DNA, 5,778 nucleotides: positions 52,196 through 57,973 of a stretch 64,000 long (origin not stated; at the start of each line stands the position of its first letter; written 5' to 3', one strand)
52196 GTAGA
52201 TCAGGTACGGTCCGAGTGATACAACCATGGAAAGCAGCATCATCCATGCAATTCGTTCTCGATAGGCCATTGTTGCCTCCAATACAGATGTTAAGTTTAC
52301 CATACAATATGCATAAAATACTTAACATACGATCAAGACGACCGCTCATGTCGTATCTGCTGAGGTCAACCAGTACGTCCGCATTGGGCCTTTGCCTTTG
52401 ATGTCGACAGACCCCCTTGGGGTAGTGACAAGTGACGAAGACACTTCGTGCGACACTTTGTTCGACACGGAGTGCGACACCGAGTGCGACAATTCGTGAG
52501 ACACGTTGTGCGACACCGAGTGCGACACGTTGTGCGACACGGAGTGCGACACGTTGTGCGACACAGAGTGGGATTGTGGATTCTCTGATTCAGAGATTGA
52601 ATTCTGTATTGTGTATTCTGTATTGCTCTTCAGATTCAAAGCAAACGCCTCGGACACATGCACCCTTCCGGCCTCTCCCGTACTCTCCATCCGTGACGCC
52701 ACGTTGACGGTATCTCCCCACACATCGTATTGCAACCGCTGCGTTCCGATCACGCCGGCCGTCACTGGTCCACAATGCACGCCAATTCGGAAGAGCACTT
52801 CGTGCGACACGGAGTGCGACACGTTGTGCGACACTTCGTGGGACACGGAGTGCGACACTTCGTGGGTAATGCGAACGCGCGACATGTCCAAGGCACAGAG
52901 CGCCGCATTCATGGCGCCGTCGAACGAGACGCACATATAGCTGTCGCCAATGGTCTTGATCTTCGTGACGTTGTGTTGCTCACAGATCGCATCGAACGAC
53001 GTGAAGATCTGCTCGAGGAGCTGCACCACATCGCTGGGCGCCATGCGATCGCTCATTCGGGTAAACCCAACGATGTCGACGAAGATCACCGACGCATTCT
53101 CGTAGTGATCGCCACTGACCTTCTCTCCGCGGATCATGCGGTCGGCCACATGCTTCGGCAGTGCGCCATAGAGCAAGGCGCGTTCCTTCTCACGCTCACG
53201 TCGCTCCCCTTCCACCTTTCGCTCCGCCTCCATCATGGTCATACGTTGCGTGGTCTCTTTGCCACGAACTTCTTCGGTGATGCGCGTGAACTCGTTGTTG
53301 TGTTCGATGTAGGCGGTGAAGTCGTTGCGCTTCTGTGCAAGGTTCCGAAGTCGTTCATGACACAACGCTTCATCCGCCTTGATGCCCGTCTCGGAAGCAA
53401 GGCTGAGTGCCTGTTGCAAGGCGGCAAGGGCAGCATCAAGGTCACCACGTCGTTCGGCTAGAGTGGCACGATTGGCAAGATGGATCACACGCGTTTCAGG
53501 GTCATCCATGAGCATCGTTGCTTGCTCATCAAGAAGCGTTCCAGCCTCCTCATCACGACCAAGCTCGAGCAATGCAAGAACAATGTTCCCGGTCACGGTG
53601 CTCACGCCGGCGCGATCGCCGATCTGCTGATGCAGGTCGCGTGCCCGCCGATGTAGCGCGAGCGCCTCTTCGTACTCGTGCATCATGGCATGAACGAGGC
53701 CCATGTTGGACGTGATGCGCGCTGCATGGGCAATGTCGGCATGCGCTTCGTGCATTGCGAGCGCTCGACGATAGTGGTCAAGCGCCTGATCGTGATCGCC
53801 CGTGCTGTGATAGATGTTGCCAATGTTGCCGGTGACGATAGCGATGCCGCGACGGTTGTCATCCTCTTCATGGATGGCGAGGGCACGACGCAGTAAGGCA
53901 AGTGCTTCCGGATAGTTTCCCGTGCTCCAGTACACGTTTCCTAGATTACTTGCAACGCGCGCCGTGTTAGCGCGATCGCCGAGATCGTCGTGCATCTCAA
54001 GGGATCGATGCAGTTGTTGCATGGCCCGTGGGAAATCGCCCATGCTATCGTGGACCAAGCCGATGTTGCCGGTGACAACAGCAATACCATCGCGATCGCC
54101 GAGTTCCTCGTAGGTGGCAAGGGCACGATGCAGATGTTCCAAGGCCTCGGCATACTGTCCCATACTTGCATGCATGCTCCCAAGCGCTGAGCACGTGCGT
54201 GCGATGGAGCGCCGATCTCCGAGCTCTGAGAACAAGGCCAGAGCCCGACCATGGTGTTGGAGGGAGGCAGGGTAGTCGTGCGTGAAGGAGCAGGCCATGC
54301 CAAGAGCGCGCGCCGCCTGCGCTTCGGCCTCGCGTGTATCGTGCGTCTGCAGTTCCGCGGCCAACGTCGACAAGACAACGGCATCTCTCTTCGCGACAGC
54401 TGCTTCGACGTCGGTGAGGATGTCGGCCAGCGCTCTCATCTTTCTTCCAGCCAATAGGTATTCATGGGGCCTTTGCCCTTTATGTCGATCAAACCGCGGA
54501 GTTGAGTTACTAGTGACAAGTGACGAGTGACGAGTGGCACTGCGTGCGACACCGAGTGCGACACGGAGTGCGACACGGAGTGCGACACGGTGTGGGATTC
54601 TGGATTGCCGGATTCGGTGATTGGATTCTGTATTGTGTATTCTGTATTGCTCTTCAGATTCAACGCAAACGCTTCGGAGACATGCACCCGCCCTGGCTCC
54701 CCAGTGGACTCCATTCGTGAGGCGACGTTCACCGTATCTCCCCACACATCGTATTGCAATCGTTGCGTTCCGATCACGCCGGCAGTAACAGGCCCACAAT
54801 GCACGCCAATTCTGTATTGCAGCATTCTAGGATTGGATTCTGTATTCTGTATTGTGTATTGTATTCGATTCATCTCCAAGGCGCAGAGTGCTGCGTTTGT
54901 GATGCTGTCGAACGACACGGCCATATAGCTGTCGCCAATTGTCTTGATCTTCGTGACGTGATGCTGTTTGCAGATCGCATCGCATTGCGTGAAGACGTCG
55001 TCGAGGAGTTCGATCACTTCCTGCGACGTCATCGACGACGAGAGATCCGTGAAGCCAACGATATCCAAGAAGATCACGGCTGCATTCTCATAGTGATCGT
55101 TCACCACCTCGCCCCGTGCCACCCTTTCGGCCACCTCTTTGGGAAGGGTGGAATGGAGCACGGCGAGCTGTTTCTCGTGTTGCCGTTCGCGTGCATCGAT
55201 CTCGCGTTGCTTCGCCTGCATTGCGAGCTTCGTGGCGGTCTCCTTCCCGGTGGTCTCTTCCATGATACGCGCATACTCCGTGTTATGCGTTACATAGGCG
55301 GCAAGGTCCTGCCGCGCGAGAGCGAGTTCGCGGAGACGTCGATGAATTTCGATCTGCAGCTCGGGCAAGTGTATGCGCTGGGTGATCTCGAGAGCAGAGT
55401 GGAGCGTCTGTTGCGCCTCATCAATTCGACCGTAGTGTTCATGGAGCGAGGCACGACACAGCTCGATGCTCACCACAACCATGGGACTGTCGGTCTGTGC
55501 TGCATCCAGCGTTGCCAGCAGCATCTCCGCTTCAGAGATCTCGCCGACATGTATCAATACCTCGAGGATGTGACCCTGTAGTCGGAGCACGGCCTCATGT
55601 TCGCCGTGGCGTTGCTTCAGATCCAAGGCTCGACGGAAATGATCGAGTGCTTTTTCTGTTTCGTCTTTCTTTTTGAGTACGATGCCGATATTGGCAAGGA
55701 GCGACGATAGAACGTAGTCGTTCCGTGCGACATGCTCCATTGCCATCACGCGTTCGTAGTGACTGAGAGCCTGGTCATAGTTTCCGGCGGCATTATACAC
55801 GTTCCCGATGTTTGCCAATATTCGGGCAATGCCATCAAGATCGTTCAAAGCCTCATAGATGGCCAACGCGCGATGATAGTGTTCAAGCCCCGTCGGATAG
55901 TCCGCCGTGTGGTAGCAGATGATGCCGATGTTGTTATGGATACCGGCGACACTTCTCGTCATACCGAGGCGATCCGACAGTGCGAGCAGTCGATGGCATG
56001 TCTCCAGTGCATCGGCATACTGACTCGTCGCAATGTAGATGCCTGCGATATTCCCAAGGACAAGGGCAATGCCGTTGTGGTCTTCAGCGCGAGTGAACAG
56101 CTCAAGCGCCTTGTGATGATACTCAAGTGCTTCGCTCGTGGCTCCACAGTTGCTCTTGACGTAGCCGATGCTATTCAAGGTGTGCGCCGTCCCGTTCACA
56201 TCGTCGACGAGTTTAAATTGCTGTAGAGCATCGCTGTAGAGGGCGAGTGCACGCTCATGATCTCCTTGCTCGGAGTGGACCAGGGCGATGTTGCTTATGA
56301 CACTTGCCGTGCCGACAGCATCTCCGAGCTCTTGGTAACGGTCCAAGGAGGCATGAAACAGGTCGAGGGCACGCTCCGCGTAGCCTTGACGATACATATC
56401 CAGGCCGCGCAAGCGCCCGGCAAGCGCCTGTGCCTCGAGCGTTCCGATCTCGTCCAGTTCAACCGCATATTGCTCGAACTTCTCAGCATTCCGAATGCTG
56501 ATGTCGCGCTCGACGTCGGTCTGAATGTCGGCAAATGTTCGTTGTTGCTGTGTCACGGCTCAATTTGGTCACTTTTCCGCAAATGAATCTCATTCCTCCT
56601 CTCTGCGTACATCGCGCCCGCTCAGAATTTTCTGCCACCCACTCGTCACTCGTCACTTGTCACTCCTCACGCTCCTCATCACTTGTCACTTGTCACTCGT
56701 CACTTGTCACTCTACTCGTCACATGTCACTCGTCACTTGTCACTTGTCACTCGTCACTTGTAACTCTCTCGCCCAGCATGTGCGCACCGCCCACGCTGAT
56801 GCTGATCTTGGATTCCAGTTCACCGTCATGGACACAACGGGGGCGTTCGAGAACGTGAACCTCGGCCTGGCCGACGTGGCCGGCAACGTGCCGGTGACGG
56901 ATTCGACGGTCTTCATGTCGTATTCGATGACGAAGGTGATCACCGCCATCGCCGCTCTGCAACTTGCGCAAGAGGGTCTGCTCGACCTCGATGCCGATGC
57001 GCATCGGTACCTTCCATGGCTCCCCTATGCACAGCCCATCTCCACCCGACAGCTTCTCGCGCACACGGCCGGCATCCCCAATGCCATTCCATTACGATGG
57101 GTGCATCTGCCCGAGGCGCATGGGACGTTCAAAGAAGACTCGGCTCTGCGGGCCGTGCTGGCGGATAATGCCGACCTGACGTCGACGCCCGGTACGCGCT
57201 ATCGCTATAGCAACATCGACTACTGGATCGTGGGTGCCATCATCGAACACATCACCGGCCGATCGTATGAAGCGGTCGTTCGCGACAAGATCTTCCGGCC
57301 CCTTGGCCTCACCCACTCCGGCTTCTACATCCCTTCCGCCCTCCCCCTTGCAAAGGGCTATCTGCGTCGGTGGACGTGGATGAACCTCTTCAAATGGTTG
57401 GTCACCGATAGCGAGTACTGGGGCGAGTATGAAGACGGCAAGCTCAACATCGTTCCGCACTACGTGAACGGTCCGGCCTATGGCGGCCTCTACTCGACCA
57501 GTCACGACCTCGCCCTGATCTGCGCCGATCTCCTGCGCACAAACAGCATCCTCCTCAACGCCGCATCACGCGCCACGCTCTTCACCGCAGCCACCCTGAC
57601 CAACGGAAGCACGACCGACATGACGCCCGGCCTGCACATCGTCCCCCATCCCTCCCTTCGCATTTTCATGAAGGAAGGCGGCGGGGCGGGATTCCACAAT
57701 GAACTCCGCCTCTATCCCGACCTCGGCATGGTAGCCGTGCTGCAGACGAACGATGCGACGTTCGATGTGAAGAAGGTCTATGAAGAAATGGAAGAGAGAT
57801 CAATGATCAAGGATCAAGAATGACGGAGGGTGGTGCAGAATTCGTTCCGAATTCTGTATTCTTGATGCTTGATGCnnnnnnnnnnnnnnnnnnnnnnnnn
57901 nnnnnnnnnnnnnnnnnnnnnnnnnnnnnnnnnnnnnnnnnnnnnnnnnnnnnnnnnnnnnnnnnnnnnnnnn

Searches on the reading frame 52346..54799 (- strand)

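Call 9: search_protein_families(library=pfam, proteins=[window:52346-54799:-])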
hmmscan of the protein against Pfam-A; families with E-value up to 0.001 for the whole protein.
window:52346-54799:- (817 aa): 19 families
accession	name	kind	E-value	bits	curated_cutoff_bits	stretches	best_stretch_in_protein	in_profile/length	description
PF00211.25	Guanylate_cyc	-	9.6e-51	172.4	21.9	1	564-732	4-163/183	Adenylate and Guanylate cyclase catalytic domain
PF13424.12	TPR_12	-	1.2e-47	160.4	30.1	3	279-351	2-76/77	Tetratricopeptide repeat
PF00515.34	TPR_1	-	1.8e-34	116.6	27.8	3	325-349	6-30/34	Tetratricopeptide repeat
PF13374.12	TPR_10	-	1.7e-31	107.7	27.5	3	279-312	1-34/42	Tetratricopeptide repeat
PF13176.12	TPR_7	-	2.7e-25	86.7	27.9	3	284-316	3-35/36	Tetratricopeptide repeat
PF07719.23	TPR_2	-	1.5e-24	84.5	27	1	281-312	2-33/34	Tetratricopeptide repeat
PF13181.12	TPR_8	-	9.9e-17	60.1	25.7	0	325-349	6-30/34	Tetratricopeptide repeat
PF13414.12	TPR_11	-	2.3e-15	56.4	26.8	1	327-355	1-29/42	TPR repeat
PF13428.12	TPR_14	-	4.1e-14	52.1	23.5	0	286-314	7-35/44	Tetratricopeptide repeat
PF10602.15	RPN7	-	2e-11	44.3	29.6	0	260-381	16-134/174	26S proteasome subunit RPN7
PF14938.12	SNAP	-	1.9e-10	41.1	25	1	259-384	54-179/282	Soluble NSF attachment protein, SNAP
PF13432.12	TPR_16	-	4.8e-10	40.1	32.7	1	247-311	4-62/65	Tetratricopeptide repeat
PF25058.1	ARM_TT21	-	1.7e-09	38.3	27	1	369-464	23-120/155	Tetratricopeptide repeat protein 21 ARM repeat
PF07721.20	TPR_4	-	2.5e-08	34.2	27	0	280-305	1-26/26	Tetratricopeptide repeat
PF14559.12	TPR_19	-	3.7e-08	34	25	0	253-313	4-58/68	Tetratricopeptide repeat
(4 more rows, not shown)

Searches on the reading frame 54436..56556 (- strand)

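Call 9: search_protein_families(library=pfam, proteins=[window:54436-56556:-])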
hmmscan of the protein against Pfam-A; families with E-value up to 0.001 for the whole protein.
window:54436-56556:- (706 aa): 15 families
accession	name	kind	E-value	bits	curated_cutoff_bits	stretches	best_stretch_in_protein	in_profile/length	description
PF00211.25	Guanylate_cyc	-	8.9e-52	175.8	21.9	1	486-643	3-165/183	Adenylate and Guanylate cyclase catalytic domain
PF13424.12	TPR_12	-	1.8e-41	140.7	30.1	4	203-273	2-74/77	Tetratricopeptide repeat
PF00515.34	TPR_1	-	6.3e-28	95.9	27.8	2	244-270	1-27/34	Tetratricopeptide repeat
PF13374.12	TPR_10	-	5.5e-23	80.7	27.5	1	244-273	2-31/42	Tetratricopeptide repeat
PF07719.23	TPR_2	-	1.1e-18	66.2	27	0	286-314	3-31/34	Tetratricopeptide repeat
PF13176.12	TPR_7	-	8.6e-14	50.8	27.9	1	247-273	2-28/36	Tetratricopeptide repeat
PF13181.12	TPR_8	-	3.1e-10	39.8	25.7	0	244-271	1-28/34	Tetratricopeptide repeat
PF14559.12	TPR_19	-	6.1e-10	39.7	25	0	149-192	9-53/68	Tetratricopeptide repeat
PF17874.7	TPR_MalT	-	1.3e-09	38.2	45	1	171-421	8-261/336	MalT-like TPR region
PF14938.12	SNAP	-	1.3e-08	35.1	25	0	68-186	59-177/282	Soluble NSF attachment protein, SNAP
PF13428.12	TPR_14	-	1.8e-07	31.6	23.5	0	91-115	8-32/44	Tetratricopeptide repeat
PF24885.1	TPR_NPHP3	-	2.3e-06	27.6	100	0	201-323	96-222/239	Nephrocystin-3 TPR domain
PF18768.7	RNPP_C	-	7.4e-06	26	26.5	0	245-312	80-149/213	RNPP family C-terminal domain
PF13174.12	TPR_6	-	3.1e-05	24.8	26.3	0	250-270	6-26/33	Tetratricopeptide repeat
PF13414.12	TPR_11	-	0.00014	21.9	26.8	0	251-270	1-20/42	TPR repeat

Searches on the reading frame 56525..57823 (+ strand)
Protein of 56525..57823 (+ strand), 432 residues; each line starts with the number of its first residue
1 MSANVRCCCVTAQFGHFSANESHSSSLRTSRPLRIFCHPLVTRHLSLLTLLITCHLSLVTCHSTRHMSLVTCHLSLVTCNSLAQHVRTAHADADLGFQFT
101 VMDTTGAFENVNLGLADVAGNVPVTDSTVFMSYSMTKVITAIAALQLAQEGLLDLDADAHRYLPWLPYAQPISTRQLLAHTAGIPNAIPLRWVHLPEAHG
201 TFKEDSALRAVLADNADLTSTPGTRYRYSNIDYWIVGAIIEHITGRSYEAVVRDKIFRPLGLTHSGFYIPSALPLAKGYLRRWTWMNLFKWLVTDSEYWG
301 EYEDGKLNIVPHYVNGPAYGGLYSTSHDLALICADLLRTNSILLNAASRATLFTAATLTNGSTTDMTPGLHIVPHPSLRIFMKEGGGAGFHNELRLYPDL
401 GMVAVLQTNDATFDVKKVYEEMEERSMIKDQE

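Call 77: search_protein_families(library=pfam, proteins=[window:56525-57823:+], max_evalue=0.01)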
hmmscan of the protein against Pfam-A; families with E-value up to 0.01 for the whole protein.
window:56525-57823:+ (432 aa): 1 family
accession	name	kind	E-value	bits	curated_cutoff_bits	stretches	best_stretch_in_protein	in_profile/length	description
PF00144.29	Beta-lactamase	-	2.6e-49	168.6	27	1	101-414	21-314/329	Beta-lactamase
